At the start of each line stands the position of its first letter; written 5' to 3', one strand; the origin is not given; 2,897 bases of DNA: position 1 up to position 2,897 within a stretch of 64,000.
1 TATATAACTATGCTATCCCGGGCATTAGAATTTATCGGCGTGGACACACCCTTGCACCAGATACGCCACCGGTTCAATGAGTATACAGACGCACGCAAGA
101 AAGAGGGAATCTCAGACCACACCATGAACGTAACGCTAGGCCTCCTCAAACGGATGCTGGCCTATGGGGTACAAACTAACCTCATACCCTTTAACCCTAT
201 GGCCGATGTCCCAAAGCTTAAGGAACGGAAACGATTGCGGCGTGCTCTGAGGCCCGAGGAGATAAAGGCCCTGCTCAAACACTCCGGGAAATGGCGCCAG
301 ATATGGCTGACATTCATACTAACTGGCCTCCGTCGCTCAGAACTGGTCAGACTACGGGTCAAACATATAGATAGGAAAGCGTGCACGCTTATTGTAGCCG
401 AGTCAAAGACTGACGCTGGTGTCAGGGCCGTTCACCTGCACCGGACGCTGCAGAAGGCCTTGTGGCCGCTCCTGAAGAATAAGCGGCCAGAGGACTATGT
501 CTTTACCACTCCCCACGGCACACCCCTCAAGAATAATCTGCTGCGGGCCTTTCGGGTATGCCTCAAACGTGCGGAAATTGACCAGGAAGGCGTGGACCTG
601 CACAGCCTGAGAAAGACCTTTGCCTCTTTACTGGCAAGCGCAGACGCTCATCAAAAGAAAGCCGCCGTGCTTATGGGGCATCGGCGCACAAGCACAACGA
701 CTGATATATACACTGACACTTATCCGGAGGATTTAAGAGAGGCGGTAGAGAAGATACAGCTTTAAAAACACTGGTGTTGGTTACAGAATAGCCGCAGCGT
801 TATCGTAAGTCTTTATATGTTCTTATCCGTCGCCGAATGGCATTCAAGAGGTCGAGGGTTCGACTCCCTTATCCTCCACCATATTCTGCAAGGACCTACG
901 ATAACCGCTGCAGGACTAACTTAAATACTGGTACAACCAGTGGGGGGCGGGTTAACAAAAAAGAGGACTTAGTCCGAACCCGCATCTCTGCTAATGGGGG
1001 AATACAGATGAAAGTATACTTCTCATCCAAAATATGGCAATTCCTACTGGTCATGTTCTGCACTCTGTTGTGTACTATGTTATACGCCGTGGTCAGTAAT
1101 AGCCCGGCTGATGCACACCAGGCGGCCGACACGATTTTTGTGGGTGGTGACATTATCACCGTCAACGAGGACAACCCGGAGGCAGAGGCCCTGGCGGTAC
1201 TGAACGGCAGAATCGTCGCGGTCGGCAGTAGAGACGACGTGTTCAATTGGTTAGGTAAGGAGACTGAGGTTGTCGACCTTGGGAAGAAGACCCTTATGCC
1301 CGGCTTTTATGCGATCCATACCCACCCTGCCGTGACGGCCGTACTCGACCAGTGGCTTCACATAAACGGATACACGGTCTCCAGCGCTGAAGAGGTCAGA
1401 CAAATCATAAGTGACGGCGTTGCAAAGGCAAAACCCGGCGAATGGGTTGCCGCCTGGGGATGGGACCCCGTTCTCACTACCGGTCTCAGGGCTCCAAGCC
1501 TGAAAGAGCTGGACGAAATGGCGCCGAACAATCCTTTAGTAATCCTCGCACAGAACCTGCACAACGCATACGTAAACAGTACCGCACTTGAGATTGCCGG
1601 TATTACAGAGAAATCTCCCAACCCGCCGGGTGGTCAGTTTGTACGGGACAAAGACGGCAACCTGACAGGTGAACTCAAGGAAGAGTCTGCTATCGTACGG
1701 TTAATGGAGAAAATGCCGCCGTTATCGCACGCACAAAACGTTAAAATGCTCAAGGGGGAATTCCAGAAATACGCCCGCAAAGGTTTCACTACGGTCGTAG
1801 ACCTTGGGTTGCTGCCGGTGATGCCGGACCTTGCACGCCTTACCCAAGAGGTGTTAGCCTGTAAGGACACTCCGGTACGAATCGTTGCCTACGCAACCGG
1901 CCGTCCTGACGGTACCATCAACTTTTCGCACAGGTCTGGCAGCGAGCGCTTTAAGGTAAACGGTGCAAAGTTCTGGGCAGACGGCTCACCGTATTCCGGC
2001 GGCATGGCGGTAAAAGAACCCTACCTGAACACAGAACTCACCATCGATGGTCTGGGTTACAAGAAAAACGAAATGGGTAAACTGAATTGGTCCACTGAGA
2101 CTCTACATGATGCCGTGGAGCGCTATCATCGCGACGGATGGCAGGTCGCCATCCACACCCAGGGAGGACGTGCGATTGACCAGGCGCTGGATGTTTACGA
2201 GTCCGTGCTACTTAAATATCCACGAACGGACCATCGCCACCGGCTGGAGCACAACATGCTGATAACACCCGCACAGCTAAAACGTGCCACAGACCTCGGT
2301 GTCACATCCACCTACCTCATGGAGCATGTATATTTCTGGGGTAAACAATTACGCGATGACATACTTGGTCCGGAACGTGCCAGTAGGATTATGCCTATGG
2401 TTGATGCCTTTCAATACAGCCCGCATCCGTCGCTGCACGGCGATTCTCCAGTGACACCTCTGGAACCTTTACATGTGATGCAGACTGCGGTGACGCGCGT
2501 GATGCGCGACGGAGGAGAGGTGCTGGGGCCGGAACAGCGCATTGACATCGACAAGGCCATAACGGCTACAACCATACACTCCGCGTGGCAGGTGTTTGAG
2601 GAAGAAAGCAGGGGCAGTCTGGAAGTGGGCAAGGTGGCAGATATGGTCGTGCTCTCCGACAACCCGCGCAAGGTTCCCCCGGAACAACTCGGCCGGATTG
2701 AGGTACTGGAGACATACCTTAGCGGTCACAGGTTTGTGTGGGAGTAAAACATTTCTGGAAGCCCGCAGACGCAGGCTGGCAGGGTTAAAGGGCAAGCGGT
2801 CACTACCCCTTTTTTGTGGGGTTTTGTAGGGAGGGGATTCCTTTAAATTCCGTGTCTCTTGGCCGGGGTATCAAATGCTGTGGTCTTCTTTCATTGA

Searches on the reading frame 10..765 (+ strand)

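Call 35: search_protein_families(library=ncbifam, proteins=[window:10-765:+], max_evalue=0.00001)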
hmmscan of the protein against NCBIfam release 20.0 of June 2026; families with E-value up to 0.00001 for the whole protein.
window:10-765:+ (251 aa): 8 families
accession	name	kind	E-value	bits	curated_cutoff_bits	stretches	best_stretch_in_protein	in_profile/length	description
NF040815.2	recomb_XerA_Arch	equivalog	3.8e-24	85.7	220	1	17-245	38-262/263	site-specific tyrosine recombinase/integron integrase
TIGR02224.1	recomb_XerC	equivalog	1e-21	77.6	335.15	1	21-245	48-285/295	tyrosine recombinase XerC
TIGR02225.1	recomb_XerD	equivalog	3.2e-21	75.9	329.6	1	19-248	43-285/290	site-specific tyrosine recombinase XerD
NF001399.0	PRK00283.1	subfamily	1.6e-20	73.6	279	1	20-248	54-294/300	tyrosine recombinase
NF002331.0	PRK01287.1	subfamily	5.4e-14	51.9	371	1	29-243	88-318/365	site-specific tyrosine recombinase XerC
TIGR02249.1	integrase_gron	subfamily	6e-12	45.5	265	1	60-154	82-176/315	integron integrase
NF011946.0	PRK15417.1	equivalog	1.5e-08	34.2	435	0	64-152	101-189/337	integron integrase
NF003462.0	PRK05084.1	equivalog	2.4e-08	33.1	267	1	102-249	204-356/360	tyrosine recombinase XerS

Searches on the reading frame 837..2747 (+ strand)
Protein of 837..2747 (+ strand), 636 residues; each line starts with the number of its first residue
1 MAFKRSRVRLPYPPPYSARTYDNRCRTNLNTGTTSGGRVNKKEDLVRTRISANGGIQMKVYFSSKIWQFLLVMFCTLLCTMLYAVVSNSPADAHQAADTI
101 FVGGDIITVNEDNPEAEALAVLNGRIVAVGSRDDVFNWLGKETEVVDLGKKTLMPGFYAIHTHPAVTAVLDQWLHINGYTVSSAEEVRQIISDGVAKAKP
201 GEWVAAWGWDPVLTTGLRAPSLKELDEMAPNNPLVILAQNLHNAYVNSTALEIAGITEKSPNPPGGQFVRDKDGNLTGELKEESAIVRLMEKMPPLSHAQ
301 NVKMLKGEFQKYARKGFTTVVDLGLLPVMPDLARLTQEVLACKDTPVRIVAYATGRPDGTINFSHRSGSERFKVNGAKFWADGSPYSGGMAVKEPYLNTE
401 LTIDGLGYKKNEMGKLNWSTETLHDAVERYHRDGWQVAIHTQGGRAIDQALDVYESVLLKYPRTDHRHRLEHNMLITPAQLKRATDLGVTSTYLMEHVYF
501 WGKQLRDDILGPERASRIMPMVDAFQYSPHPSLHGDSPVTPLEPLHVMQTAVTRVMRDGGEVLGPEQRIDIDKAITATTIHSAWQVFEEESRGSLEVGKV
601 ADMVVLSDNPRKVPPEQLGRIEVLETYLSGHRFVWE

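Call 35: search_protein_families(library=ncbifam, proteins=[window:837-2747:+], max_evalue=0.00001)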
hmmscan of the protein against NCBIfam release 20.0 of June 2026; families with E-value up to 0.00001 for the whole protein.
window:837-2747:+ (636 aa): 7 families
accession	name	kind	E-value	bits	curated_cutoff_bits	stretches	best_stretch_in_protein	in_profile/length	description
NF051886.1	XaaProDiPepCaul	equivalog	8.7e-13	48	500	0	116-168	18-68/398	Xaa-Pro dipeptidase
TIGR01224.1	hutI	equivalog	2.2e-08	33.3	298.15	0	569-613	314-358/377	imidazolonepropionase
NF006056.0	PRK08204.1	subfamily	2.7e-08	33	391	0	545-609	318-382/449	hypothetical protein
NF005211.0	PRK06687.1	equivalog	5.5e-08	32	703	0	118-169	23-72/419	TRZ/ATZ family protein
NF006549.0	PRK09045.1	equivalog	8.1e-08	31.3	540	0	96-167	7-79/444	TRZ/ATZ family hydrolase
TIGR02967.1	guan_deamin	equivalog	1.5e-06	27.5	375.4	0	117-167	7-57/401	guanine deaminase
NF006689.0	PRK09237.1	equivalog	3.2e-06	25.9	371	0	97-163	3-65/383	amidohydrolase/deacetylase family metallohydrolase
